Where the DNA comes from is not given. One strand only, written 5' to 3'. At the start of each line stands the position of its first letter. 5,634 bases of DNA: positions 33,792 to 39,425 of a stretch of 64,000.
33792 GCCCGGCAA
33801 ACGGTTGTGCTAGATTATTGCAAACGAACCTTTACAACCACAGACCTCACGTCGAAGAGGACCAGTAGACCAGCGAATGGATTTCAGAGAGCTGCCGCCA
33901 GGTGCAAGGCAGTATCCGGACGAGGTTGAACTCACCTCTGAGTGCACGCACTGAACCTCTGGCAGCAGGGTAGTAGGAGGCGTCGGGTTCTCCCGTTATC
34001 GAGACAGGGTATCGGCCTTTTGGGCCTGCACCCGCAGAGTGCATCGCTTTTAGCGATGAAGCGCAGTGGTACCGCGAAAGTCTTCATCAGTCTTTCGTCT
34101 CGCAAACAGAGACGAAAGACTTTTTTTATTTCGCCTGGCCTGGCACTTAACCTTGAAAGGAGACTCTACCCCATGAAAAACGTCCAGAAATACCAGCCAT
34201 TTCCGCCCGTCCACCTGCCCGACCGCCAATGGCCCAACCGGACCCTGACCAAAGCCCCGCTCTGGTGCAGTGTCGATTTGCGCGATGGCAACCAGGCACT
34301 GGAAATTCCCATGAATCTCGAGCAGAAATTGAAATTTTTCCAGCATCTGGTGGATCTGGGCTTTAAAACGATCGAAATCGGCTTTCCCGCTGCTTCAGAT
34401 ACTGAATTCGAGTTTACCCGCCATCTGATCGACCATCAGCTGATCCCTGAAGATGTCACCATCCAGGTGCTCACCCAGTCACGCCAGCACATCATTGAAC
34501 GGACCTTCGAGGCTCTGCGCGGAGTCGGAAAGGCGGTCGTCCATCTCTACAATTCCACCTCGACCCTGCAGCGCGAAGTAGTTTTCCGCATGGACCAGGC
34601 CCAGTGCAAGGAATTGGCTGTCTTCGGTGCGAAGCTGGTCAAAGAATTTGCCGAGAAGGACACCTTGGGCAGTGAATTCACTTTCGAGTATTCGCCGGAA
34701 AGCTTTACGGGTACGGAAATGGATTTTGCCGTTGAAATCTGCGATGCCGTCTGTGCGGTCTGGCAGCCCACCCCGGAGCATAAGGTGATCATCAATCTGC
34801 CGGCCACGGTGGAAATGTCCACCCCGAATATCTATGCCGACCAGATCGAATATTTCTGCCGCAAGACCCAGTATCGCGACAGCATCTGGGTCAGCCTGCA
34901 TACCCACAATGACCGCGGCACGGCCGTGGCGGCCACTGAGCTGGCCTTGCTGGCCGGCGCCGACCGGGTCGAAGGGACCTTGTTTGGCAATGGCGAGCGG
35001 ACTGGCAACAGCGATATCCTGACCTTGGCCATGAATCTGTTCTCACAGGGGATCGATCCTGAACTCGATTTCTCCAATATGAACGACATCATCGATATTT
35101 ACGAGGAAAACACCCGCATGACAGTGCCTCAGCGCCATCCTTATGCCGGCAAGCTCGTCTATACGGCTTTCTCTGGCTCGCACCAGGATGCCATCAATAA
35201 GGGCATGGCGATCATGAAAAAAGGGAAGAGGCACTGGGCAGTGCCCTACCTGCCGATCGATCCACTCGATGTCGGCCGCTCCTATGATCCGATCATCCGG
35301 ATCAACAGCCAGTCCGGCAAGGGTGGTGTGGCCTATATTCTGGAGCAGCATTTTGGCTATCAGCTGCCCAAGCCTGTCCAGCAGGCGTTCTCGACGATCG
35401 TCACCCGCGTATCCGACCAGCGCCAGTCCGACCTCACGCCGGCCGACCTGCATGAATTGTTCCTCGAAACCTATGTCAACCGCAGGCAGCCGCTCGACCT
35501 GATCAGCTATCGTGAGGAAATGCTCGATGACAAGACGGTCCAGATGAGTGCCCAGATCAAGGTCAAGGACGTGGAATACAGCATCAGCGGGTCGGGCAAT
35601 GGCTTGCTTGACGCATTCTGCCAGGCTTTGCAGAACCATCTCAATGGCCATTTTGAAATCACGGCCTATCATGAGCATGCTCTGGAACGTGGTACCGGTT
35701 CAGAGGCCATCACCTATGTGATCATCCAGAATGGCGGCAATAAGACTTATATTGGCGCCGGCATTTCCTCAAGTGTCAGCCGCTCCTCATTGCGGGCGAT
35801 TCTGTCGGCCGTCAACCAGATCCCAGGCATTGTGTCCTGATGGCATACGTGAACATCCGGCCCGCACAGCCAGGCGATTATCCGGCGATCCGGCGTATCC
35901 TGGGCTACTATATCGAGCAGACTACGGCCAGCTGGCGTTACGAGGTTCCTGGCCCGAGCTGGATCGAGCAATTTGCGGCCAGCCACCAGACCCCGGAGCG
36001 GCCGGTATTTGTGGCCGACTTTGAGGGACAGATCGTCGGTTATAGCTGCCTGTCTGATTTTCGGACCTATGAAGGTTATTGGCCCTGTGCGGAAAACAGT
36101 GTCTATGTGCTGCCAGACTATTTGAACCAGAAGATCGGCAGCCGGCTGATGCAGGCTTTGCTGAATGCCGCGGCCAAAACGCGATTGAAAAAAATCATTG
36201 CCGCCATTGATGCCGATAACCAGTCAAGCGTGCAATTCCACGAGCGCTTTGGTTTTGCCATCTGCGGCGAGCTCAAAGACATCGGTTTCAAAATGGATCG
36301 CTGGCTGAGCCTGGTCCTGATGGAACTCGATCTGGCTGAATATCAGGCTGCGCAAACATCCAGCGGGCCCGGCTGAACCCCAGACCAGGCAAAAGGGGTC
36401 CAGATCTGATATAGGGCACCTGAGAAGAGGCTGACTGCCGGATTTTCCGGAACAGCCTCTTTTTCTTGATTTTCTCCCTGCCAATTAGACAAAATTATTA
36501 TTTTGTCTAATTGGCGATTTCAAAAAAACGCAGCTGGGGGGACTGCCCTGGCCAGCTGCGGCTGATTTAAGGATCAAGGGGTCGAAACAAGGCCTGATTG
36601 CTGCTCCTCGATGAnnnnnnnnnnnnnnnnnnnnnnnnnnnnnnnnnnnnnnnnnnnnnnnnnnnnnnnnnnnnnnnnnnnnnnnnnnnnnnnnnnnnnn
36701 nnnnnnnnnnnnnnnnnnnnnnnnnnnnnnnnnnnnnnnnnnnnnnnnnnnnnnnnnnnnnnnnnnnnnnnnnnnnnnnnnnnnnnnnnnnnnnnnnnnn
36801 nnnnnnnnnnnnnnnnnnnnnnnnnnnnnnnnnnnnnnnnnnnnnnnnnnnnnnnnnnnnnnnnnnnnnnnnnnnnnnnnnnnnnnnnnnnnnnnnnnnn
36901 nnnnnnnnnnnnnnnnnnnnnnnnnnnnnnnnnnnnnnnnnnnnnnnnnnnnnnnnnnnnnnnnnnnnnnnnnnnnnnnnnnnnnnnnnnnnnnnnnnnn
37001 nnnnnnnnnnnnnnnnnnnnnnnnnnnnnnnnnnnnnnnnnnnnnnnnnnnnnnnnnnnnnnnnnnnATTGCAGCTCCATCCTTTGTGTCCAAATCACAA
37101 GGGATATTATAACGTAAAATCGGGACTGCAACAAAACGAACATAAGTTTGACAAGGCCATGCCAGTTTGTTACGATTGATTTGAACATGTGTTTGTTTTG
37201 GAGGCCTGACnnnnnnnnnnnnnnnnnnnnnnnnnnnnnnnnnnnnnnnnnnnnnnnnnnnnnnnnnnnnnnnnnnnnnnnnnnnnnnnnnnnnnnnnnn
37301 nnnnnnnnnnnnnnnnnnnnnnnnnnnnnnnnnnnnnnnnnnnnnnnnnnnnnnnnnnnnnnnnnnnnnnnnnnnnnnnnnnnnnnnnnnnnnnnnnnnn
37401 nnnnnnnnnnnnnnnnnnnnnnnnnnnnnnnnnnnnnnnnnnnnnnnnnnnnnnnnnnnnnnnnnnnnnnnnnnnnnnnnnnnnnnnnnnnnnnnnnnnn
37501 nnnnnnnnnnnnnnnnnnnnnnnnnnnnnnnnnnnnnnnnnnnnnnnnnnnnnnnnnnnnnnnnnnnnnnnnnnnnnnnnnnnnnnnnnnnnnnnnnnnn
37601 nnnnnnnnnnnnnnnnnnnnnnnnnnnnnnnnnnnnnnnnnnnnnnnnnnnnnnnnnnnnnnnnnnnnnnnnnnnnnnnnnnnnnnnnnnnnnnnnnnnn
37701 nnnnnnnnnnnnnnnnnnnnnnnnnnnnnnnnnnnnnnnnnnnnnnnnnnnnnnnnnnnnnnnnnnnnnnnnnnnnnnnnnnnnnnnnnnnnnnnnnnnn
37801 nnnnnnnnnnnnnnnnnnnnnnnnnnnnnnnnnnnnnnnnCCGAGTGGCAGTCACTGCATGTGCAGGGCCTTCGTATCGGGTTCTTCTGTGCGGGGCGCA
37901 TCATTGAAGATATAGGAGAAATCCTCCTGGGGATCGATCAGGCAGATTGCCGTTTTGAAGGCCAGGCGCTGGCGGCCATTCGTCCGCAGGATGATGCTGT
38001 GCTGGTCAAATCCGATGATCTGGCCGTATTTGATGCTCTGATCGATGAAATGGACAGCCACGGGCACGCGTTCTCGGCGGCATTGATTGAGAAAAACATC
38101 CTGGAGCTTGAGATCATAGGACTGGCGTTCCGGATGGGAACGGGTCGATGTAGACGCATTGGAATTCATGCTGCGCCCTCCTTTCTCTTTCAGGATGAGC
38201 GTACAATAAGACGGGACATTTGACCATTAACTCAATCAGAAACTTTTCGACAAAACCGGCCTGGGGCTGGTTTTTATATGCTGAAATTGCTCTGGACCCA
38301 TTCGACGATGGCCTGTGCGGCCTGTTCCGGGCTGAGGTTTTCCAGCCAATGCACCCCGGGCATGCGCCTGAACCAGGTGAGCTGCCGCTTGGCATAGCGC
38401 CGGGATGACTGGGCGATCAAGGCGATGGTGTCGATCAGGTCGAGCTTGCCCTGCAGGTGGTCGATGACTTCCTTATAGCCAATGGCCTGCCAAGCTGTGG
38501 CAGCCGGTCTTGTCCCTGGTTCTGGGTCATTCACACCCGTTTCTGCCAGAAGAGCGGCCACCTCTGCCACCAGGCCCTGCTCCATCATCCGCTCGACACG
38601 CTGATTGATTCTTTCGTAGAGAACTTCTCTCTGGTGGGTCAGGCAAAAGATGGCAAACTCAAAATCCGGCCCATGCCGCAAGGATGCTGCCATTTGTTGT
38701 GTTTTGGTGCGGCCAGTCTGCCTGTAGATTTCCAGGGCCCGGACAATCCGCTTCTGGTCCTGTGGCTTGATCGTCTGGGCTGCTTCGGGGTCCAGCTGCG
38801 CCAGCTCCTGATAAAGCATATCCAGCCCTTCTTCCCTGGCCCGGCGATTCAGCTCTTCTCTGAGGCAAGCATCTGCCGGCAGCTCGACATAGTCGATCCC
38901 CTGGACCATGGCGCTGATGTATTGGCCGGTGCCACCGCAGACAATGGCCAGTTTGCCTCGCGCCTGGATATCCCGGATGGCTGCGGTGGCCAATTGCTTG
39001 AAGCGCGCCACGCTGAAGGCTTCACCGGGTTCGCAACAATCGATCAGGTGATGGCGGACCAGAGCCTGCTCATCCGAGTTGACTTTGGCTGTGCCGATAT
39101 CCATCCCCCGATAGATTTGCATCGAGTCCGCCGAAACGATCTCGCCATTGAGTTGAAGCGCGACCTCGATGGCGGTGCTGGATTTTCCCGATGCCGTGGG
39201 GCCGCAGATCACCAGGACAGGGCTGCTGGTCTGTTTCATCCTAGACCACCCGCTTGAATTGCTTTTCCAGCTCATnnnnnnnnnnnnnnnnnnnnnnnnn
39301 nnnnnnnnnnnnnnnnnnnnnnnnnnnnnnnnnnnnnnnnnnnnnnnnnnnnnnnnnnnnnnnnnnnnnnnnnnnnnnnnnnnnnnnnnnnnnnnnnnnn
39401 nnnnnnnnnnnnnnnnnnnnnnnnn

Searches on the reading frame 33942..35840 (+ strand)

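Call 24: search_protein_families(library=pfam, proteins=[window:33942-35840:+], max_evalue=0.00001)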
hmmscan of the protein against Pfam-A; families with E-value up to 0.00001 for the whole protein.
window:33942-35840:+ (632 aa): 3 families
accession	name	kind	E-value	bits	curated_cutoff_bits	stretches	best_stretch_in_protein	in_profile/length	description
PF00682.25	HMGL-like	-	1.7e-70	237.8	29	1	107-383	3-256/260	HMGL-like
PF22615.1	IPMS_D2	-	4.1e-34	117.1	27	1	405-468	2-66/66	Alpha-isopropylmalate synthase, post-catalytic domain-like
PF08502.15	LeuA_dimer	-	1.5e-24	86.8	24.9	1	498-627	2-130/131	LeuA allosteric (dimerisation) domain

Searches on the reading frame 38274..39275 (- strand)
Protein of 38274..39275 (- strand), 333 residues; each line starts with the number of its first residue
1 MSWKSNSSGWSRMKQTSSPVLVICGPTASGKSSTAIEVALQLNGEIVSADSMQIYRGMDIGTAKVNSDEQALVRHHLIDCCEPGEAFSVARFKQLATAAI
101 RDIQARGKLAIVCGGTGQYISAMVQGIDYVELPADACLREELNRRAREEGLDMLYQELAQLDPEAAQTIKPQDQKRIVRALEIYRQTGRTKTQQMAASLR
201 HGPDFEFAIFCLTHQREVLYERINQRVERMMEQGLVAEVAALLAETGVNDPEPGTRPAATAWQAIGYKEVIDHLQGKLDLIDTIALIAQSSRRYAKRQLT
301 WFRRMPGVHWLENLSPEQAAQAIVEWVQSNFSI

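Call 24: search_protein_families(library=pfam, proteins=[window:38274-39275:-], max_evalue=0.00001)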
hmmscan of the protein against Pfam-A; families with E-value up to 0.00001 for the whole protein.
window:38274-39275:- (333 aa): 2 families
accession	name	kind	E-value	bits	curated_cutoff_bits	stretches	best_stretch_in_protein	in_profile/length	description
PF01715.23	IPPT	-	1.5e-88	297.1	23.6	1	53-304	1-242/243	IPP transferase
PF01745.22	IPT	-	1.3e-07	31.7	20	1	20-126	3-109/233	Isopentenyl transferase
